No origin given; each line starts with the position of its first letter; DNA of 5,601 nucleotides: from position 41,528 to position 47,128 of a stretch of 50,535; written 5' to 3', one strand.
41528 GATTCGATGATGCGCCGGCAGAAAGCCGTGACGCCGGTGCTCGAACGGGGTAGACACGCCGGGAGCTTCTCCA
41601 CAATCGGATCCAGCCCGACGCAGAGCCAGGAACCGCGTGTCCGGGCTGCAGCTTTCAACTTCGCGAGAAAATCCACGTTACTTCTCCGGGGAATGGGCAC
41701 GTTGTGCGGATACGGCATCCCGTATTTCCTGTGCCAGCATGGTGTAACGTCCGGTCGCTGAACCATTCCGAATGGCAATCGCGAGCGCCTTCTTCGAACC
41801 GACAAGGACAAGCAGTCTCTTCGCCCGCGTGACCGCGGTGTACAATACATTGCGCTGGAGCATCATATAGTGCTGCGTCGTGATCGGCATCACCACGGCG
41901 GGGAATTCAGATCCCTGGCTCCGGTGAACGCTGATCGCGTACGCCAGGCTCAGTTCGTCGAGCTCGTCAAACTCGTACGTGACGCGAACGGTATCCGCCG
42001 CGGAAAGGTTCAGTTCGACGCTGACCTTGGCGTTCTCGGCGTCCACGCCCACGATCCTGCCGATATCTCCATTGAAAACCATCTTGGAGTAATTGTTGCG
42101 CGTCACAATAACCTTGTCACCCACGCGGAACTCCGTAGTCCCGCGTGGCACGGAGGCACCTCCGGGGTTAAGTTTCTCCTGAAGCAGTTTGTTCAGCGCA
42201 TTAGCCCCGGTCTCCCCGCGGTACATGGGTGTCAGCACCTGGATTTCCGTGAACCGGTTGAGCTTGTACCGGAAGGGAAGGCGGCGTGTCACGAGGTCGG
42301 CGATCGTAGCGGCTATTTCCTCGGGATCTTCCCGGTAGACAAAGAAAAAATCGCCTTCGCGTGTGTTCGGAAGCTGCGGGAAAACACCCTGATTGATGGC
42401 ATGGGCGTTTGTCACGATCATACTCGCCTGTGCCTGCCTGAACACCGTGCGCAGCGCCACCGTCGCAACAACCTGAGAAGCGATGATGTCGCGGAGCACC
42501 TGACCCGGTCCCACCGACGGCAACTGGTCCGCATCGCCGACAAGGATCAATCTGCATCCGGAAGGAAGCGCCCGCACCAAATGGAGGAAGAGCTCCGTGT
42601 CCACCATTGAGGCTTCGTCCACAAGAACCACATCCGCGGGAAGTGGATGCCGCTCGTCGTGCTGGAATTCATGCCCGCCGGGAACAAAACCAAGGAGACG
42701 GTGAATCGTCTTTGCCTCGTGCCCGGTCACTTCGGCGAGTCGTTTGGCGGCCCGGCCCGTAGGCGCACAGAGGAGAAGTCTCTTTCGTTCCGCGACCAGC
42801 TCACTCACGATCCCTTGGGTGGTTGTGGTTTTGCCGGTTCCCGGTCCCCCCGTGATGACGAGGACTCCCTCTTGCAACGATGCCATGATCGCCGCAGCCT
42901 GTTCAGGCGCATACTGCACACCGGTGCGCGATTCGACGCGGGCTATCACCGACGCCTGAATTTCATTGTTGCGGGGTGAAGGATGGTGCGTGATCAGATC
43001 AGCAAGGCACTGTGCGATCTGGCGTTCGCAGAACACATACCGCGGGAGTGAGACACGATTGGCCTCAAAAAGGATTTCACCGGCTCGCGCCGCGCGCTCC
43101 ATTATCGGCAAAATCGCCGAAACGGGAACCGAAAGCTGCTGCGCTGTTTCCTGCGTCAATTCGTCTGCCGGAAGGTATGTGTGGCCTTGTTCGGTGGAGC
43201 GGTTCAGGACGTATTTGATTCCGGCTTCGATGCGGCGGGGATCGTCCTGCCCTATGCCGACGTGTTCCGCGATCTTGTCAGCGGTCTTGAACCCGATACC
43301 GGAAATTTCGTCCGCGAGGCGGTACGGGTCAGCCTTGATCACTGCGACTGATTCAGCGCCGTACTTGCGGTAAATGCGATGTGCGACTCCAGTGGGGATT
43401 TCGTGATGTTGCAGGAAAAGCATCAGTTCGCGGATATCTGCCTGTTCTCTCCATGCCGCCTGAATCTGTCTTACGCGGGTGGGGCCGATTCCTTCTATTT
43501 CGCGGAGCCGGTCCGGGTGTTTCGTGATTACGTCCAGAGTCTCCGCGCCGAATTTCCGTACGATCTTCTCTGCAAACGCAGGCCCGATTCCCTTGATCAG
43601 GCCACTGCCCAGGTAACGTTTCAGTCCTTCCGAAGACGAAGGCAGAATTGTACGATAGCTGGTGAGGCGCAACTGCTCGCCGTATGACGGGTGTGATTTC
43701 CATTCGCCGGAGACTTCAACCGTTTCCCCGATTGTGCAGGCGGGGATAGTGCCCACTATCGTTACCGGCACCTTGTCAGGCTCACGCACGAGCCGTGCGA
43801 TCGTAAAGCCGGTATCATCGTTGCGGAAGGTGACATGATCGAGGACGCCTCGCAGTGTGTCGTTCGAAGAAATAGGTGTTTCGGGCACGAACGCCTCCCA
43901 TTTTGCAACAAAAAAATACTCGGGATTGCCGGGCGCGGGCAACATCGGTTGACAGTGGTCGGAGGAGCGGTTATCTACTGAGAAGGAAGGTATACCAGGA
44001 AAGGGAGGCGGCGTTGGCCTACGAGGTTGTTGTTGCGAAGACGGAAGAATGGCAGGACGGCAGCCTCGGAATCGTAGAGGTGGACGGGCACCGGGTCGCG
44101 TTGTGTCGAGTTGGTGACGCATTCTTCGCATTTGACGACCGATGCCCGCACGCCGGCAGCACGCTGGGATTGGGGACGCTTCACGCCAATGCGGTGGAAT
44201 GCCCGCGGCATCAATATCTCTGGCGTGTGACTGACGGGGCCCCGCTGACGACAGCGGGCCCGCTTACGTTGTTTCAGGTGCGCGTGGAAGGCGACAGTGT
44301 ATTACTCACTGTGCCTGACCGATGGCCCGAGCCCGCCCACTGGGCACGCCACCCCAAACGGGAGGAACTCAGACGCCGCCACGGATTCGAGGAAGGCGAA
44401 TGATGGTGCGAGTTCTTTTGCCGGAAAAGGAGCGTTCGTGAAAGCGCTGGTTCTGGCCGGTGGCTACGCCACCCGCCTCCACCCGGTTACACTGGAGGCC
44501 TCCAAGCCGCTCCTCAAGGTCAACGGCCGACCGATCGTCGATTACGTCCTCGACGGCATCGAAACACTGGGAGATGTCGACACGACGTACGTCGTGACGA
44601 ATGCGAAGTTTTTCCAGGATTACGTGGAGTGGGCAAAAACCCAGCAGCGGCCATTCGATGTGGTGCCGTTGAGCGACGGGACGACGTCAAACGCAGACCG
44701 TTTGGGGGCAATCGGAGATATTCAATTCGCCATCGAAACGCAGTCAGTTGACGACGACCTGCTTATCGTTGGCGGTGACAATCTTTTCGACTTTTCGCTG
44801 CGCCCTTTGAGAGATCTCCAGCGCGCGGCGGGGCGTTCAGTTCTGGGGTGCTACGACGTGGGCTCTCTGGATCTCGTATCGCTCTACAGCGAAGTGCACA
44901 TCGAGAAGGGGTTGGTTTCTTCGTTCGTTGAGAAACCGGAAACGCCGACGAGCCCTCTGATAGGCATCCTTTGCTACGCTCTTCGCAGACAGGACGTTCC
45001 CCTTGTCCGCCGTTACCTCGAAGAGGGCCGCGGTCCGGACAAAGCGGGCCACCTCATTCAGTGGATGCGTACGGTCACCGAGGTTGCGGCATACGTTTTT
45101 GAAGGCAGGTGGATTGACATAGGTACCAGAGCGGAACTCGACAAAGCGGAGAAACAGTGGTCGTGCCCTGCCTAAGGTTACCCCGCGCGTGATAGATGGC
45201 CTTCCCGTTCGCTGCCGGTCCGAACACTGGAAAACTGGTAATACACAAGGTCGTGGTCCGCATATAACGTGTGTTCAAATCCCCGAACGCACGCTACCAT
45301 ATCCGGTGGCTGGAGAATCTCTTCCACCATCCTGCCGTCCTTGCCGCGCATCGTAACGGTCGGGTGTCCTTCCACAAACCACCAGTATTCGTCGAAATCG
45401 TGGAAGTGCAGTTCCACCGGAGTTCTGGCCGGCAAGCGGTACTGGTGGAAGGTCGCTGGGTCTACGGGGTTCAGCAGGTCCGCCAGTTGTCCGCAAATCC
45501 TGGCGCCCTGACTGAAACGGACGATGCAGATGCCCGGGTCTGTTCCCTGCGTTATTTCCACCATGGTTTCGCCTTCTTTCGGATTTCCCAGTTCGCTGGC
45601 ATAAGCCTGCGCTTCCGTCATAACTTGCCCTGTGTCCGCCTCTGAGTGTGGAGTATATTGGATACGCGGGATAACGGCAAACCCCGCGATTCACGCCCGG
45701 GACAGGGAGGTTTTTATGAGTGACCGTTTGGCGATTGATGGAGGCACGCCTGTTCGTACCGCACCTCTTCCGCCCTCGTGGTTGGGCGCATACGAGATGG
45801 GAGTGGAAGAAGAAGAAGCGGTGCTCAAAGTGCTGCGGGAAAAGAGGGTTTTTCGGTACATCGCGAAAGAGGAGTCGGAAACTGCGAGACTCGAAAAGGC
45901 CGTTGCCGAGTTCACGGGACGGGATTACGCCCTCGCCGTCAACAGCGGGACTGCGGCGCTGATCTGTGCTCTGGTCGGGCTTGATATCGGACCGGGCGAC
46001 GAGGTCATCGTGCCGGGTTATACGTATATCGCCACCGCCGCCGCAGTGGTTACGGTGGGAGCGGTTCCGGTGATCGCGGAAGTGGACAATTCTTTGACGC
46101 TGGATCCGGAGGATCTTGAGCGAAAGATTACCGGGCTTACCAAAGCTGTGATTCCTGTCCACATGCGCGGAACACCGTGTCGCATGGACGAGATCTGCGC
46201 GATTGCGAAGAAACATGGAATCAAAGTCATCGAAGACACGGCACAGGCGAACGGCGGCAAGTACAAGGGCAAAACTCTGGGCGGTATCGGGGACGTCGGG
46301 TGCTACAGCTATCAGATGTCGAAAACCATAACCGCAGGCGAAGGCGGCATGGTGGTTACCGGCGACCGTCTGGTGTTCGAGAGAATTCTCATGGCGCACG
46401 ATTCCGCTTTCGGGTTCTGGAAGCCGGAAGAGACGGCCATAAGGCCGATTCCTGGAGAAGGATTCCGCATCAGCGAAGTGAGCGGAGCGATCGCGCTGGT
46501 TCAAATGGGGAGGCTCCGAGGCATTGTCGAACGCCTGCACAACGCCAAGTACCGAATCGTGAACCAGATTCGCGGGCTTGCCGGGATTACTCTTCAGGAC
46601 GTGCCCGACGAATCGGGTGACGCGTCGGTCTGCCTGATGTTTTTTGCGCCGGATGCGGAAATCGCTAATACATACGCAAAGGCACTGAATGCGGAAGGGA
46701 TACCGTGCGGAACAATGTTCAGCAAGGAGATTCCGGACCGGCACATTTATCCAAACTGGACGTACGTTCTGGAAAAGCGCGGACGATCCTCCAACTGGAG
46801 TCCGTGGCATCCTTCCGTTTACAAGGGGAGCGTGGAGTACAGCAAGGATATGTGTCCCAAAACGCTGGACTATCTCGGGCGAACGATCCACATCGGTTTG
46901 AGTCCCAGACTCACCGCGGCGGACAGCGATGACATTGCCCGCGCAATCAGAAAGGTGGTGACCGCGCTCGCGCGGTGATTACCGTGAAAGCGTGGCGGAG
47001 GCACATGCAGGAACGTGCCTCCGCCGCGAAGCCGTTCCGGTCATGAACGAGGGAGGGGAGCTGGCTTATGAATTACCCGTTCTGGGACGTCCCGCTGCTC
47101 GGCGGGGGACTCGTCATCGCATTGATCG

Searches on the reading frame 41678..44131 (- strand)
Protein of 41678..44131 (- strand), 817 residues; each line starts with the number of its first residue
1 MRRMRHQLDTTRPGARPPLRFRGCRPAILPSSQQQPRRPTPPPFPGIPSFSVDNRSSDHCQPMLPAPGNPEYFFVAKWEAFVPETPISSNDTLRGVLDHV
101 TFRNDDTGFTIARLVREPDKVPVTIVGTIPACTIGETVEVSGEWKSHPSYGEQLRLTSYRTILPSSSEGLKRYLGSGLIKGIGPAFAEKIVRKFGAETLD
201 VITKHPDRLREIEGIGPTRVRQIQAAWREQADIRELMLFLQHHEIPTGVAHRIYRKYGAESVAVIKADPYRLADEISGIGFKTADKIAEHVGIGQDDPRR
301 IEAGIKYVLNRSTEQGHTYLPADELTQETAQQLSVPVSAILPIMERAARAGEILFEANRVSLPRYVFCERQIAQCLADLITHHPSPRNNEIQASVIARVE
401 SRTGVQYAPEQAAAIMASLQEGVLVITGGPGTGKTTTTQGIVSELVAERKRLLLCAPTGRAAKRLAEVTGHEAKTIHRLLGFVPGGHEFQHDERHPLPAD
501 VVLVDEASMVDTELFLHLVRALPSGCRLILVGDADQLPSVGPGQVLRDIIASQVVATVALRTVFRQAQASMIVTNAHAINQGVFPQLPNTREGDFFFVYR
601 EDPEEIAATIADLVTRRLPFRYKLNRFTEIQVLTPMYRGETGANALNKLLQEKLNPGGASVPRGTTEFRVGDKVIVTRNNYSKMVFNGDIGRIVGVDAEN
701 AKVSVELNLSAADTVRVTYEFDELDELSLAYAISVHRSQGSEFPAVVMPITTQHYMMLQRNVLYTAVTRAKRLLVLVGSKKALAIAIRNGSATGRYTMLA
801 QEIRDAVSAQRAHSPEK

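Call 23: search_protein_families(library=pfam, proteins=[window:41678-44131:-], max_evalue=0.001)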
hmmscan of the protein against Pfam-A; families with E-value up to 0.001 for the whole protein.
window:41678-44131:- (817 aa): 14 families
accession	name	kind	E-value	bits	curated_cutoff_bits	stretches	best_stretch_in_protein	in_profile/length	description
PF13245.12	AAA_19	-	3.9e-45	153.7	25.1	1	411-542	1-134/134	AAA domain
PF14490.11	HHH_RecD2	-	1e-41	141.1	27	2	229-319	1-92/92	ATP-dependent RecD2 DNA helicase HHH domain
PF13604.12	AAA_30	-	2.3e-41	142.1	27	1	406-584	1-173/191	AAA domain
PF23139.1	OB_YrrC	-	7e-22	77.6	27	1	91-164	2-76/76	ATP-dependent DNA helicase YrrC, OB-fold domain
PF13538.12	UvrD_C_2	-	1.2e-20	73.5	27.4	1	729-777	1-52/52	UvrD-like helicase C-terminal domain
PF18335.7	SH3_13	-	3.2e-19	68.9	41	1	646-706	1-64/65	ATP-dependent RecD-like DNA helicase SH3 domain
PF13086.12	AAA_11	-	9.3e-12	45.7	27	1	410-465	5-68/257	AAA domain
PF14520.12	HHH_5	-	7.1e-10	39.7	27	1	179-229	7-57/57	Helix-hairpin-helix domain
PF01443.25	Viral_helicase1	-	8.2e-10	39.3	21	1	729-777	177-227/228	Viral superfamily 1 RNA helicase core domain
PF13401.12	AAA_22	-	8.3e-06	26.6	27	1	420-534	4-124/130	AAA domain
PF00580.27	UvrD-helicase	-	2e-05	24.9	23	0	409-467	3-63/271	UvrD/REP helicase N-terminal domain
PF05127.21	NAT10_TcmA_helicase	-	3.5e-05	24.2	22.7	1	425-520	1-111/176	RNA cytidine acetyltransferase NAT10/TcmA, helicase domain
PF05970.20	PIF1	-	7.5e-05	22.9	25.9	1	418-577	19-200/223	PIF1-like helicase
PF09848.15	SLFN-g3_helicase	-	0.00046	20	24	1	423-509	3-90/354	Schlafen group 3, DNA/RNA helicase domain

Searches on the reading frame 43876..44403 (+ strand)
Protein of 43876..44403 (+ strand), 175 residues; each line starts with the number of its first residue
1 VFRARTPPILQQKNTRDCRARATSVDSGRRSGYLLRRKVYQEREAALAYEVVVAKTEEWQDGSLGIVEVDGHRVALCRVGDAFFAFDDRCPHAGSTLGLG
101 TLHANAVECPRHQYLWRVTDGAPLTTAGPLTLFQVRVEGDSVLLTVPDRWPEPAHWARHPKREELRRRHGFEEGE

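Call 23: search_protein_families(library=pfam, proteins=[window:43876-44403:+], max_evalue=0.001)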
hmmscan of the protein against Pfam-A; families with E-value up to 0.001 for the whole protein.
window:43876-44403:+ (175 aa): 1 family
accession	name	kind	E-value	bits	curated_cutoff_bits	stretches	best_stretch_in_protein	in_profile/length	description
PF00355.32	Rieske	-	3.1e-11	43.5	20.3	1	51-122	3-74/88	Rieske [2Fe-2S] domain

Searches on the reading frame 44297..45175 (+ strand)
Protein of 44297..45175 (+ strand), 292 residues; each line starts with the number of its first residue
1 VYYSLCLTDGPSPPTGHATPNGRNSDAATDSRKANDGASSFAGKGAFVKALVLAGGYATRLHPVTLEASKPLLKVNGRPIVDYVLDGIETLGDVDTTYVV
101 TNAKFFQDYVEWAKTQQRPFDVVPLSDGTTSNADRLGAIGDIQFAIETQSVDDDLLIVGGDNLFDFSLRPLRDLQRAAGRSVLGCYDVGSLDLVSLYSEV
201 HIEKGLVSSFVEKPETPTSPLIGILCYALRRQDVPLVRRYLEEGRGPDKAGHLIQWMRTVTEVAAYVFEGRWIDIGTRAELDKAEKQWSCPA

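Call 23: search_protein_families(library=pfam, proteins=[window:44297-45175:+], max_evalue=0.001)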
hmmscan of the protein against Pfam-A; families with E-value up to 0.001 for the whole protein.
window:44297-45175:+ (292 aa): 2 families
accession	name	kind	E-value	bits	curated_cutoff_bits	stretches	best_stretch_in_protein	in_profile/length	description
PF00483.29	NTP_transferase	-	2.4e-21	76.9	21.2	1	49-286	1-240/245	Nucleotidyl transferase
PF12804.13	NTP_transf_3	-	1.2e-08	35.7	27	1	50-111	1-56/160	MobA-like NTP transferase domain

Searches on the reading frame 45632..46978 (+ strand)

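Call 23: search_protein_families(library=pfam, proteins=[window:45632-46978:+], max_evalue=0.001)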
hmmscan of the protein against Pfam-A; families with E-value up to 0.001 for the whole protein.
window:45632-46978:+ (448 aa): 5 families
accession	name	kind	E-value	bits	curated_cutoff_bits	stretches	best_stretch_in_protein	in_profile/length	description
PF01041.23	DegT_DnrJ_EryC1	-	2.2e-78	264.5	19.8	1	59-375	6-319/360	DegT/DnrJ/EryC1/StrS aminotransferase family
PF00155.27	Aminotran_1_2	-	4.7e-10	39.6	19.7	1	85-204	45-187/361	Aminotransferase class I and II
PF01053.26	Cys_Met_Meta_PP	-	2.9e-09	36.4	27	1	69-208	39-179/381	Cys/Met metabolism PLP-dependent enzyme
PF01212.27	Beta_elim_lyase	-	2e-08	34.4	27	1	80-247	30-215/288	Beta-eliminating lyase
PF00266.25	Aminotran_5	-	4.1e-05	23.2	21.5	1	86-208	47-181/371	Aminotransferase class-V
